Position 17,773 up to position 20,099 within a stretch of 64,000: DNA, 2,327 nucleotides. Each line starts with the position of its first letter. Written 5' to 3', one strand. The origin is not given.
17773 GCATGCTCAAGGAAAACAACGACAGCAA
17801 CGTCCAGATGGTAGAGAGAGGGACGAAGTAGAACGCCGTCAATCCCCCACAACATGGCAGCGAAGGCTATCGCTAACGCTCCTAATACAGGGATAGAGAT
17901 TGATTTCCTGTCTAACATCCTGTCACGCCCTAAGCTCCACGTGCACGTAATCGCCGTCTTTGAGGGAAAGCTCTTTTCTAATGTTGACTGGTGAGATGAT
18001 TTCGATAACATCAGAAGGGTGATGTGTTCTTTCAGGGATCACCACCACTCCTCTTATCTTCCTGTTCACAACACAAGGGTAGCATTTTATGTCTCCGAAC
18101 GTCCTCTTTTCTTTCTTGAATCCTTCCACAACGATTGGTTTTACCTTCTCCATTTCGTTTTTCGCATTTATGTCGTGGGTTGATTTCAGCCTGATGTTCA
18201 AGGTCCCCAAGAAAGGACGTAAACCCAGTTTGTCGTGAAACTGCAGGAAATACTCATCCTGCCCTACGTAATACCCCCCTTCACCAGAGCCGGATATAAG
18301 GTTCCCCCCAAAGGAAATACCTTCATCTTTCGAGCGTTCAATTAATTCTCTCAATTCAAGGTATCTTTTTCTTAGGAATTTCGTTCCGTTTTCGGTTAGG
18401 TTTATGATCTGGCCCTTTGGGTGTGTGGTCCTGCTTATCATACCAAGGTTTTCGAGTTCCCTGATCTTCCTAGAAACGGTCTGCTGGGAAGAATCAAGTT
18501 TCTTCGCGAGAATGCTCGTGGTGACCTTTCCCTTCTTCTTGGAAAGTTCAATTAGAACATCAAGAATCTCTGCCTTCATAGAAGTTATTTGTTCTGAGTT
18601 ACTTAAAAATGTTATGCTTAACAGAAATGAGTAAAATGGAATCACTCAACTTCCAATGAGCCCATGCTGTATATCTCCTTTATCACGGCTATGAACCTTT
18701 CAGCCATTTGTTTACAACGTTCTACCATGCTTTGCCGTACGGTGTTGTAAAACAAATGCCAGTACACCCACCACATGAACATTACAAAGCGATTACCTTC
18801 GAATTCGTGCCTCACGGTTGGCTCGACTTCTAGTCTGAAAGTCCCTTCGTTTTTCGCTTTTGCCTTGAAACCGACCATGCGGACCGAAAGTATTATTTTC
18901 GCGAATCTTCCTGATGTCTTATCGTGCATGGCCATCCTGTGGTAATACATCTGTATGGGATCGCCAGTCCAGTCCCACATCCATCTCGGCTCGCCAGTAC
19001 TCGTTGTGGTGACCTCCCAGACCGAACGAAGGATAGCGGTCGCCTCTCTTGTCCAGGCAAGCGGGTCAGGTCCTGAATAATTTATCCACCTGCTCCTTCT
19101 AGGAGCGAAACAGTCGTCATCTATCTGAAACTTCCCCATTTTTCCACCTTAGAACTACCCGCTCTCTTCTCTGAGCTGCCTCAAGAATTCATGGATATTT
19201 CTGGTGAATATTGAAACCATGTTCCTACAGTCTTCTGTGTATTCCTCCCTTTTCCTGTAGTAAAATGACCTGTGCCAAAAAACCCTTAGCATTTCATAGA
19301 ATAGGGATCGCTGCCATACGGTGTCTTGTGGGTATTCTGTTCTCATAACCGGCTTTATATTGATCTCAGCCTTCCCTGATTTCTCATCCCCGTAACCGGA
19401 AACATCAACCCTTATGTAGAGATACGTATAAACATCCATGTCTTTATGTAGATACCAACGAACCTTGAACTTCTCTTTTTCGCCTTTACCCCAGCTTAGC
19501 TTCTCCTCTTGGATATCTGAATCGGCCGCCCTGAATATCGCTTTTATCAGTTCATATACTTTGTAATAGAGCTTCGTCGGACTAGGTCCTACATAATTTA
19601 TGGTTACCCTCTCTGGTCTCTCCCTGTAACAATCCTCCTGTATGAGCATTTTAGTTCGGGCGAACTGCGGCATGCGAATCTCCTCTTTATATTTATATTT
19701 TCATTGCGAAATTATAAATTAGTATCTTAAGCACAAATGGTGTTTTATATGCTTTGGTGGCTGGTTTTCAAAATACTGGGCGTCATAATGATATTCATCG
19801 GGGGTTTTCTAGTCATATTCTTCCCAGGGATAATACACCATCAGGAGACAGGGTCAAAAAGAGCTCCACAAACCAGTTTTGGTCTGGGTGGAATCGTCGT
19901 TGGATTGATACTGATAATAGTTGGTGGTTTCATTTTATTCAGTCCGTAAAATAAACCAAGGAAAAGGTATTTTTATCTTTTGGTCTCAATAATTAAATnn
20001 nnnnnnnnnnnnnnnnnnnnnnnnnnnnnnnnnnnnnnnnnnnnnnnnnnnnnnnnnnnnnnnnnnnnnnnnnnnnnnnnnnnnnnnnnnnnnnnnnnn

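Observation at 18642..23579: Compact cluster of unrecognisable genes: tandem paralogue pair divergent from a membrane-protein / 571-aa / split-TIM-barrel operon, next to a TrmB regulator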

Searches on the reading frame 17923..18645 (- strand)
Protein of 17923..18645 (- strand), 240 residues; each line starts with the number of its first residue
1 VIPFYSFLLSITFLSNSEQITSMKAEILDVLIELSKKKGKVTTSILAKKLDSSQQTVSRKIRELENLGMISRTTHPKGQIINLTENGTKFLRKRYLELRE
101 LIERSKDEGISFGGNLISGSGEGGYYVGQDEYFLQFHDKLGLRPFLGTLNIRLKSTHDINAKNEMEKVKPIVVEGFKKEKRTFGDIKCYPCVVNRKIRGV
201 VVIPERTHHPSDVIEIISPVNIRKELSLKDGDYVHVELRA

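Call 3: search_protein_families(library=pfam, proteins=[window:17923-18645:-], max_evalue=1)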
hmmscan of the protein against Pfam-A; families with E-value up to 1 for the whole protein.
window:17923-18645:- (240 aa): 27 families (the best 25 are shown)
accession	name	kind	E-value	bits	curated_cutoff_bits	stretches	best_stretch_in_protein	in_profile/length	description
PF01982.22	CTP-dep_RFKase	-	1.4e-42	144.9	25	1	117-237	2-120/121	Domain of unknown function DUF120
PF01047.28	MarR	-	3e-06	27.4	24.6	1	38-76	15-53/59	MarR family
PF12802.13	MarR_2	-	3.1e-06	27.7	27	1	29-77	9-57/61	MarR family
PF08279.18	HTH_11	-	4.5e-06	26.9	25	1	28-69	3-44/55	HTH domain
PF08220.18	HTH_DeoR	-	1.2e-05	25.4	21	1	31-73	5-47/57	DeoR-like helix-turn-helix domain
PF25213.1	HVO_A0261_N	-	4.4e-05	23.7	35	1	39-105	23-84/86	HVO_A0261 N-terminal domain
PF13412.12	HTH_24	-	7.8e-05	22.6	21.9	1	29-70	7-47/48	Winged helix-turn-helix DNA-binding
PF12840.13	HTH_20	-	0.00017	21.9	27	1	25-70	7-48/51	Helix-turn-helix domain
PF03444.21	HrcA_DNA-bdg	-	0.0003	20.8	21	1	20-79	2-62/79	Winged helix-turn-helix transcription repressor, HrcA DNA-binding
PF13545.12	HTH_Crp_2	-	0.00045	20.6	27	1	40-74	22-55/70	Crp-like helix-turn-helix domain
PF25212.1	HVO_A0114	-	0.0011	19.1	27.6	1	31-76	27-72/84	HVO_A0114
PF01325.25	Fe_dep_repress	-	0.0055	17.3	26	1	26-69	8-51/60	Iron dependent repressor, N-terminal DNA binding domain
PF00126.33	HTH_1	-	0.013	15.9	26.6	1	47-66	20-39/60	Bacterial regulatory helix-turn-helix protein, lysR family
PF08784.17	RPA_C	-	0.015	16.4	22.6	1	17-73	46-102/106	Replication protein A C terminal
PF24034.1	DUF7343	-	0.015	15.6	27.6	1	30-75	8-53/62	Domain of unknown function (DUF7343)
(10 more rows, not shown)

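Call 4: search_protein_families(library=ncbifam, proteins=[window:17923-18645:-], max_evalue=1)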
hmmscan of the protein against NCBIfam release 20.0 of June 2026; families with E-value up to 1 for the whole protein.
window:17923-18645:- (240 aa): 37 families (the best 25 are shown)
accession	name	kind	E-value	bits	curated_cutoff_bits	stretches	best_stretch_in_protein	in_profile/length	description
NF010762.0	PRK14165.1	equivalog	4e-66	222.5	279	1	35-239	17-218/224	winged helix-turn-helix domain-containing protein/riboflavin kinase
NF040694.1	ribK_Meth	equivalog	5.9e-32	110.3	168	1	112-237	3-126/127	CTP-dependent riboflavin kinase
TIGR01884.1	cas_HTH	subfamily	3.9e-09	36.2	60.2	1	26-85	143-200/202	CRISPR-associated CARF protein Csa3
NF053606.1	Sta1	subfamily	4.2e-05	23.6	80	1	28-76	23-70/100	Sta1 family transcriptional regulator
NF040939.2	trans_reg_lrs14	equivalog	5.1e-05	23.2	90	1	28-76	24-72/103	Lrs14 family HTH-type transcriptional regulator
NF041397.1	TranRegGlpR_Halo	equivalog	0.00045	19.9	300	1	31-74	10-53/253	HTH-type transcriptional regulator GlpR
NF008154.0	PRK10906.1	equivalog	0.00052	19.4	331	1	29-78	8-55/252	DeoR/GlpR family transcriptional regulator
NF003210.0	PRK04172.1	equivalog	0.00053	18.9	350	1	28-99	9-78/496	phenylalanine--tRNA ligase subunit alpha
NF007720.0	PRK10411.1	equivalog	0.00076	18.9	259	1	23-82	1-59/243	L-fucose operon activator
NF007385.0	PRK09906.1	equivalog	0.00076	18.7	356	1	46-98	21-72/296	DNA-binding transcriptional regulator HcaR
NF033788.1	HTH_metalloreg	subfamily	0.00094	18.9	55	1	31-74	17-59/77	metalloregulator ArsR/SmtB family transcription factor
NF045593.1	bilirub_TF_BilQ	equivalog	0.0012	18.5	125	1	36-93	40-100/135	bilirubin utilization transcriptional regulator BilQ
TIGR01889.1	Staph_reg_Sar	paralog_domain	0.0017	18.7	62.6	1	18-72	21-75/109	staphylococcal accessory regulator family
NF008273.0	PRK11050.1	equivalog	0.002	17.8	153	1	30-90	44-101/156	manganese-binding transcriptional regulator MntR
NF053609.1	Sul12a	equivalog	0.003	17.7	150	1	29-89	8-68/103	Sul12a family chromatin-organizing protein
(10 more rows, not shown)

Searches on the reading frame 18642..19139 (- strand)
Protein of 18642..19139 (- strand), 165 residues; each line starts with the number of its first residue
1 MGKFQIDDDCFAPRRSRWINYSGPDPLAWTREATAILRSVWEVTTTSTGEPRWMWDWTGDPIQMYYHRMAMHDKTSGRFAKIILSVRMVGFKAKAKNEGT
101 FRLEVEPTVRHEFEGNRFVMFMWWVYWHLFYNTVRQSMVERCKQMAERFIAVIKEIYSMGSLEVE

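Call 3: search_protein_families(library=pfam, proteins=[window:18642-19139:-], max_evalue=1)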
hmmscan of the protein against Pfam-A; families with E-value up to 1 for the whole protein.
window:18642-19139:- (165 aa): 1 family
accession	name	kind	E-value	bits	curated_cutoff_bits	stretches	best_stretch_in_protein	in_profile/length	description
PF14813.11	NADH_B2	-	0.0035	17.6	25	1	100-132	7-41/69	NADH dehydrogenase 1 beta subcomplex subunit 2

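Call 4: search_protein_families(library=ncbifam, proteins=[window:18642-19139:-], max_evalue=1)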
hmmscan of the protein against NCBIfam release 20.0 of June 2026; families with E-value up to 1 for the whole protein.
window:18642-19139:- (165 aa): 0 families

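Call 6: search_protein_families(library=padloc, proteins=[window:18642-19139:-], max_evalue=1)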
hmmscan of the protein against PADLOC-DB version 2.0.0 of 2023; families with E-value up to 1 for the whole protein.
window:18642-19139:- (165 aa): 0 families

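Call 7: search_protein_families(library=phrogs, proteins=[window:18642-19139:-], max_evalue=1)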
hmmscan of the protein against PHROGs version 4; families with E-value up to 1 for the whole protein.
window:18642-19139:- (165 aa): 1 family
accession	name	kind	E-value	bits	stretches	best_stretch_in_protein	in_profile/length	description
phrog_34986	-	unknown function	0.081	13.1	1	127-158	259-290/303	-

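Call 13: search_solved_structures(query=window:18642-19139:-, max_evalue=1)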
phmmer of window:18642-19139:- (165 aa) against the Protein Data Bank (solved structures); distinct sequences matched with E-value up to 1: 0.

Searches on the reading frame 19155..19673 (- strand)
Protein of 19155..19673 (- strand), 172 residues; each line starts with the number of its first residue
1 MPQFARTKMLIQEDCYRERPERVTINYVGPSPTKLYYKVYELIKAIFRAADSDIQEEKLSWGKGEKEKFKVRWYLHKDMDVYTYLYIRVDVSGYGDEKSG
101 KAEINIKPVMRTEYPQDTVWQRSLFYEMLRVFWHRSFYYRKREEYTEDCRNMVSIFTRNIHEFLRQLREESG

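Call 3: search_protein_families(library=pfam, proteins=[window:19155-19673:-], max_evalue=1)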
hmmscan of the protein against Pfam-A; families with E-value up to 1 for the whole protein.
window:19155-19673:- (172 aa): 0 families

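Call 4: search_protein_families(library=ncbifam, proteins=[window:19155-19673:-], max_evalue=1)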
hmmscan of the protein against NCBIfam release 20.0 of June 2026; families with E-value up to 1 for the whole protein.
window:19155-19673:- (172 aa): 0 families

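Call 6: search_protein_families(library=padloc, proteins=[window:19155-19673:-], max_evalue=1)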
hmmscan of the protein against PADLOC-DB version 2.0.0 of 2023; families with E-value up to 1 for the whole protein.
window:19155-19673:- (172 aa): 0 families

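Call 7: search_protein_families(library=phrogs, proteins=[window:19155-19673:-], max_evalue=1)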
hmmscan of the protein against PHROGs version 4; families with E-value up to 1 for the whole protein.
window:19155-19673:- (172 aa): 0 families

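Call 12: search_solved_structures(query=window:19155-19673:-, max_evalue=1)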
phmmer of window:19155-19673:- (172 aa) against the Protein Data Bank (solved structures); distinct sequences matched with E-value up to 1: 0.

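Call 34: find_homologous_proteins(query=window:19155-19673:-)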
Query window:19155-19673:- (172 aa): 224 proteins with E <= 0.001 among 237 candidates; the best 120 are listed.
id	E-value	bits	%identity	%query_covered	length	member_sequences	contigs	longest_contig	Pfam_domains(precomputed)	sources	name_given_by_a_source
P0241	2.9e-101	354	85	100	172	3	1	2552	-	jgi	jgi:hypothetical protein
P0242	4.5e-101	354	86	100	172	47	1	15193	-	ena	-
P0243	2.3e-98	345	83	100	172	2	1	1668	-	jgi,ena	-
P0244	4.9e-98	344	84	99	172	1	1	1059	-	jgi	jgi:hypothetical protein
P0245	7.2e-98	343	82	100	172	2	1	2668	-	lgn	-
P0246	4.3e-97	341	90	95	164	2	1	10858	-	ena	-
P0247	6.8e-97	340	82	99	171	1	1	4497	-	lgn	-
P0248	3.5e-96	338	81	100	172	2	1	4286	-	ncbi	-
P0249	1.8e-95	335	82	100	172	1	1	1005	-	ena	-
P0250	1.8e-94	332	80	100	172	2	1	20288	-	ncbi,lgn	ncbi:MAG: hypothetical protein QW051_00370 [Candidatus Aenigmatarchaeota archaeon]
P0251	9.3e-94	330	78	100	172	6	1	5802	-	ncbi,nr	ncbi:MAG: hypothetical protein KAS04_02075 [Candidatus Aenigmarchaeota archaeon]|nr:hypothetical pro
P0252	3.9e-92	325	77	100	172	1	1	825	-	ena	-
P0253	3.5e-88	312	75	99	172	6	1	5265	-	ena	-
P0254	2.3e-86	306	75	99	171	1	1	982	-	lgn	-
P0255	2.8e-83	296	73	99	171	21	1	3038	-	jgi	jgi:hypothetical protein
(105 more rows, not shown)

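Call 43: predict_structure(alignment_id=A3)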
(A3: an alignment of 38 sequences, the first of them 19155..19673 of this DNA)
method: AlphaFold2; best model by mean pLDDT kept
length: 172 residues; sequences in the alignment: 38
mean_pLDDT: 82.7   pTM: 0.74
mean pLDDT of the five models: 82.7, 82.2, 82.1, 81.0, 80.5
residues with pLDDT >= 90: 50; 70-90: 96; 50-70: 21; < 50: 5
segments of 3 or more residues with pLDDT < 50: 1-5
pLDDT, mean of each block of 10 residues (from residue 1): 53 74 83 88 91 85 79 91 89 87 91 73 75 82 88 92 88 62
secondary structure, 60 per line:
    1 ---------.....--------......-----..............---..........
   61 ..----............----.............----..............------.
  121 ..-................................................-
elements in order: E10-14 E23-28 H34-47 E54-62 E67-78 E83-95 E100-113 H124-171

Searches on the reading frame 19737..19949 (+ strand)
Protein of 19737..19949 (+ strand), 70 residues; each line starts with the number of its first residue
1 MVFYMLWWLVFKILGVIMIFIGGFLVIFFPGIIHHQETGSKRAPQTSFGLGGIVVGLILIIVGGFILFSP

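Call 3: search_protein_families(library=pfam, proteins=[window:19737-19949:+], max_evalue=1)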
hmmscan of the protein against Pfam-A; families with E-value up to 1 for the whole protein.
window:19737-19949:+ (70 aa): 2 families
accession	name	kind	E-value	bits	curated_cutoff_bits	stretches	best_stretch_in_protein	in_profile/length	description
PF11190.13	DUF2976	-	0.083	13.2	28.2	1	13-67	28-81/87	Protein of unknown function (DUF2976)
PF11381.13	DUF3185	-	0.2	12.1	25.3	1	12-28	1-17/59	Protein of unknown function (DUF3185)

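Call 4: search_protein_families(library=ncbifam, proteins=[window:19737-19949:+], max_evalue=1)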
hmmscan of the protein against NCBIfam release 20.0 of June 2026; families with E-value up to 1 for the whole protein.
window:19737-19949:+ (70 aa): 2 families
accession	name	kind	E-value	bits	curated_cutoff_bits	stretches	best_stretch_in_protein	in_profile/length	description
TIGR03745.1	conj_TIGR03745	hypoth_equivalog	0.21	11.4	52.5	1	13-67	45-98/105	TIGR03745 family integrating conjugative element membrane protein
NF009314.0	PRK12674.1-2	subfamily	0.21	11.3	102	1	10-63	10-60/116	Na+/H+ antiporter subunit G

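Call 6: search_protein_families(library=padloc, proteins=[window:19737-19949:+], max_evalue=1)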
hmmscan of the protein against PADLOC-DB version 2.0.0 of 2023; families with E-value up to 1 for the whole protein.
window:19737-19949:+ (70 aa): 0 families

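Call 7: search_protein_families(library=phrogs, proteins=[window:19737-19949:+], max_evalue=1)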
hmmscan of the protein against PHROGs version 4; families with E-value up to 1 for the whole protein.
window:19737-19949:+ (70 aa): 2 families
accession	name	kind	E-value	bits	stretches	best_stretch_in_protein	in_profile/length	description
phrog_13705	-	unknown function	0.11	13.6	1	8-26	3-21/56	-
phrog_16872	-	unknown function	0.43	11.7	1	15-45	4-35/61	-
